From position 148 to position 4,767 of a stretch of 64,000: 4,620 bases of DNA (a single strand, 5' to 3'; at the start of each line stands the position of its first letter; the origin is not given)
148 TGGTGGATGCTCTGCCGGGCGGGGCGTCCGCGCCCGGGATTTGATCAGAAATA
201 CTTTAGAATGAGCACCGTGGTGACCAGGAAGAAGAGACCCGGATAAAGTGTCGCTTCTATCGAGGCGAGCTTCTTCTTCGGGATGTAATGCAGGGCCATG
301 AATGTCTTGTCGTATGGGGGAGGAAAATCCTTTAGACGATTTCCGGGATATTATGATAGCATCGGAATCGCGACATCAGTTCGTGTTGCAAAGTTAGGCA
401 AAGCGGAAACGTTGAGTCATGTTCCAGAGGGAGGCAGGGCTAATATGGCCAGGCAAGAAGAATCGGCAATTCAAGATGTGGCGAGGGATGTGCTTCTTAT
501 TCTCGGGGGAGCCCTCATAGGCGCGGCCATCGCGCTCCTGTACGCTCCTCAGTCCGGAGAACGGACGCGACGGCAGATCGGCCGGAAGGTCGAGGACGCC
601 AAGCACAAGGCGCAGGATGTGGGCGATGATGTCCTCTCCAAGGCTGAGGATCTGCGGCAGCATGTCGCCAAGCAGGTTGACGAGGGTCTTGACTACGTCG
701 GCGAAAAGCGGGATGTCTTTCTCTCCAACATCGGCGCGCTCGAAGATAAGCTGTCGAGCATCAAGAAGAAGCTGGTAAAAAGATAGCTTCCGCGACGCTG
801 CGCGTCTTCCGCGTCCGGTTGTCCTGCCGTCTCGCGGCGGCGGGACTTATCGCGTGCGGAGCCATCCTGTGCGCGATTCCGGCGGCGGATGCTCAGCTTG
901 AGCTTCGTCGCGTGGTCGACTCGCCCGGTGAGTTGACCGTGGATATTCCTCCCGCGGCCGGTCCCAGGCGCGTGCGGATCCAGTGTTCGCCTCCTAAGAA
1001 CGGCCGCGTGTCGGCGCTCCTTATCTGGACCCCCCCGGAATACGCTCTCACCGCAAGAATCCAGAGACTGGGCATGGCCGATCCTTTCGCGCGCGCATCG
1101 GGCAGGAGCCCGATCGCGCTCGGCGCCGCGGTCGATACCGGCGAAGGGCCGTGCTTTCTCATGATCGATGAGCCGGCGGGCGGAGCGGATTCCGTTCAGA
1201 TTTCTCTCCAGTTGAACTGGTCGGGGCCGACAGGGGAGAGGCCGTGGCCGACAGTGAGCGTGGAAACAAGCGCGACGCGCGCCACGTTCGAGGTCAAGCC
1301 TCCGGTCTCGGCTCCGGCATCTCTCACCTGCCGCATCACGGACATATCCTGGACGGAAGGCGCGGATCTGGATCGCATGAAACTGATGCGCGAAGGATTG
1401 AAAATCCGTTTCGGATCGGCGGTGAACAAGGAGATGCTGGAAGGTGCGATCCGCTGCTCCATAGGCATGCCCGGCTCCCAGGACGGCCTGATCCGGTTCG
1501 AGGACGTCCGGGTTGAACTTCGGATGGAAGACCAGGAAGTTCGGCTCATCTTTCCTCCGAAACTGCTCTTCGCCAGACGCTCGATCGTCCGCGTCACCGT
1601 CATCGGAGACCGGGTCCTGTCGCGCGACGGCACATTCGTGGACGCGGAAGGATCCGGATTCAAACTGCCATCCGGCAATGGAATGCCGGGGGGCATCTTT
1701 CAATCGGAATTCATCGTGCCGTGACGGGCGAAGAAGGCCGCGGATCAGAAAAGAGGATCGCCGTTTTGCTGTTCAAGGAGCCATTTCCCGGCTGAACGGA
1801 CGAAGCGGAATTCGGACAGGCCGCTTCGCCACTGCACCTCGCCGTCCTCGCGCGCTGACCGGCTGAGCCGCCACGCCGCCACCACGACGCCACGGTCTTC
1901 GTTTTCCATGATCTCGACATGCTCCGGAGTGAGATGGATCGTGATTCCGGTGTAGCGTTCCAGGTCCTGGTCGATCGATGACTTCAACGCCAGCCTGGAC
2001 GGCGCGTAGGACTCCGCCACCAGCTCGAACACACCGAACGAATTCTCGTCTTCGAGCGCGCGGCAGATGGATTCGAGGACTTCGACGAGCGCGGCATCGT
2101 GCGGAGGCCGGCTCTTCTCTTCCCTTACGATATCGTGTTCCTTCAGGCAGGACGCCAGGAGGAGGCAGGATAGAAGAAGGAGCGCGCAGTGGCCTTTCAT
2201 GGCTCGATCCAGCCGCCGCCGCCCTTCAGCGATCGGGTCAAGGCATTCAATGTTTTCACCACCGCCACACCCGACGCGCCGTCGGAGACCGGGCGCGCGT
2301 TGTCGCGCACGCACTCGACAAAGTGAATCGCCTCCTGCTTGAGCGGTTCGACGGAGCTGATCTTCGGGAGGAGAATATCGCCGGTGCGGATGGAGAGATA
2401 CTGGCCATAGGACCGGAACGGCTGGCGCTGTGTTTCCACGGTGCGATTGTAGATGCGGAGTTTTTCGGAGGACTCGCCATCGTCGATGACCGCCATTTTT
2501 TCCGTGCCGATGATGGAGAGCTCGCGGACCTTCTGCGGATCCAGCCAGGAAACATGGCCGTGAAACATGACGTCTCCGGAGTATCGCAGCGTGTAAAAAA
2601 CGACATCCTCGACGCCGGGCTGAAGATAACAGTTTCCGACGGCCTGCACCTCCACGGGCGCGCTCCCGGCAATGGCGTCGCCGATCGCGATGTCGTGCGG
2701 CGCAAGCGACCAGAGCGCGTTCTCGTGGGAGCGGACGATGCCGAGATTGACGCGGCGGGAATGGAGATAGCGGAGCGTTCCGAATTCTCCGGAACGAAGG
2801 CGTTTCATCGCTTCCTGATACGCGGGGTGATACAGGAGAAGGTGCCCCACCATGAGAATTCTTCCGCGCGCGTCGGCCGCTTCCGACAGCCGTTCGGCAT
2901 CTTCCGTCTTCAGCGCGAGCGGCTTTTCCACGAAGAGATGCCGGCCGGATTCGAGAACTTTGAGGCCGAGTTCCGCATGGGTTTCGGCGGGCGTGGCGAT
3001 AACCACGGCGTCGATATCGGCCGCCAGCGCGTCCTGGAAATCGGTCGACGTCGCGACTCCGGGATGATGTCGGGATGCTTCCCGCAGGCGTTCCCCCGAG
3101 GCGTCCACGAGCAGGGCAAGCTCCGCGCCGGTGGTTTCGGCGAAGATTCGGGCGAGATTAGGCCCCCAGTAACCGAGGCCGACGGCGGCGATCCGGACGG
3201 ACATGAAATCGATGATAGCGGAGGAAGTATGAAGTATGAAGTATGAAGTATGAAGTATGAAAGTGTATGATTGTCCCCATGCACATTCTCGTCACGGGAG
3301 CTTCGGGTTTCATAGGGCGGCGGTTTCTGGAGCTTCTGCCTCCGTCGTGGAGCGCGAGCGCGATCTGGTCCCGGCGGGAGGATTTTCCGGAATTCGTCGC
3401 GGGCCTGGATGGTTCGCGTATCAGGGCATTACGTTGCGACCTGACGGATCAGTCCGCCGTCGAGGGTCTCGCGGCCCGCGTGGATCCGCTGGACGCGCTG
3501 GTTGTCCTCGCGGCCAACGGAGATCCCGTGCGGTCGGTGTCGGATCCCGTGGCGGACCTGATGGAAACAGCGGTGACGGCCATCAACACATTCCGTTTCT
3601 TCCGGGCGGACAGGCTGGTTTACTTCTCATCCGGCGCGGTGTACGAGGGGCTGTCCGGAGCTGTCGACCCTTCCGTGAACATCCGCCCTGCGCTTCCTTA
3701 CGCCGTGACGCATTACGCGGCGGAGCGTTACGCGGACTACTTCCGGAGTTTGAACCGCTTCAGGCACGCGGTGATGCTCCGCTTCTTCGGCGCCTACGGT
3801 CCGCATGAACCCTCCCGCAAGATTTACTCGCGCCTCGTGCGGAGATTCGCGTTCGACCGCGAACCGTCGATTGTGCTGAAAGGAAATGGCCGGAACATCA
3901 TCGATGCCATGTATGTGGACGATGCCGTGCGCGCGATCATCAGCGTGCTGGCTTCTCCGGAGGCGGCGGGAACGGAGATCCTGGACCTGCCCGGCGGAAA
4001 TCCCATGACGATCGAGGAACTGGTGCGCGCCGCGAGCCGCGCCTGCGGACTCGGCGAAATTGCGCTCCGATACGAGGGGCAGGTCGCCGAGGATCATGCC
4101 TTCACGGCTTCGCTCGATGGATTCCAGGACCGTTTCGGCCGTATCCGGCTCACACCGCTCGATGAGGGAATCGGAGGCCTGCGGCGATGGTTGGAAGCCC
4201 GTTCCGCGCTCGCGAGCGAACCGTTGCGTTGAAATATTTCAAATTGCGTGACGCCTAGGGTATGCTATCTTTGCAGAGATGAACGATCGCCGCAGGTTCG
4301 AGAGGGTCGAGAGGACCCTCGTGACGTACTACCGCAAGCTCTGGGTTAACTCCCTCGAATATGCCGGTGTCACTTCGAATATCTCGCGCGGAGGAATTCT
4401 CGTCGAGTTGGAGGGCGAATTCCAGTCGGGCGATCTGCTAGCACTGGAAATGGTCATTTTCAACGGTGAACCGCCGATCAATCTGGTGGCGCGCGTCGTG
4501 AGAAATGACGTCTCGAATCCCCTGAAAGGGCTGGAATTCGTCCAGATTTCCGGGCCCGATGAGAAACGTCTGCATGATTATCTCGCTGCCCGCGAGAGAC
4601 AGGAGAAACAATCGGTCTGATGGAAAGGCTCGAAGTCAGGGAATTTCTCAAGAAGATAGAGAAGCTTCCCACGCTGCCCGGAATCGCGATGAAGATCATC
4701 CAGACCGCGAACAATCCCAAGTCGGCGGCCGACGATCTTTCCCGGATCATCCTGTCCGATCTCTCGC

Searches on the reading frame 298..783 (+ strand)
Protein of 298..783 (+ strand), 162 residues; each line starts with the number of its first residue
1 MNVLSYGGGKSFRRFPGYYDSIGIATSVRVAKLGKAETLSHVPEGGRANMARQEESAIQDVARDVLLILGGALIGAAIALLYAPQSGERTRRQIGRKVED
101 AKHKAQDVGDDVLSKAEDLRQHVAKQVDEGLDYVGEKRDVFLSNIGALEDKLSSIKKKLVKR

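Call 32: search_protein_families(library=pfam, proteins=[window:298-783:+], max_evalue=0.0001)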
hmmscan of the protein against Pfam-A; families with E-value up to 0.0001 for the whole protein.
window:298-783:+ (162 aa): 1 family
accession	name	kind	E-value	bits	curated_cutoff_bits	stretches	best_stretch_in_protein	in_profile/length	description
PF12732.12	YtxH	-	1.9e-19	70.3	37.5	1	66-132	2-68/71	YtxH-like protein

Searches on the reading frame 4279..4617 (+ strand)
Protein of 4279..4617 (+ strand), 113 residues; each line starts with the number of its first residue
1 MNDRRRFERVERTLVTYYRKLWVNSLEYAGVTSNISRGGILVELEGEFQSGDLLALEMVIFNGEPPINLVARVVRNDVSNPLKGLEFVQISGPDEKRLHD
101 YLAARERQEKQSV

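Call 32: search_protein_families(library=pfam, proteins=[window:4279-4617:+], max_evalue=0.0001)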
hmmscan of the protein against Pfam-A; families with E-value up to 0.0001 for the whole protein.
window:4279-4617:+ (113 aa): 1 family
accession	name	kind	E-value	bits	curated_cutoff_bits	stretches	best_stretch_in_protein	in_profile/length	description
PF07238.19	PilZ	-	5.3e-13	49.6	22.5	1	3-103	1-101/102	PilZ domain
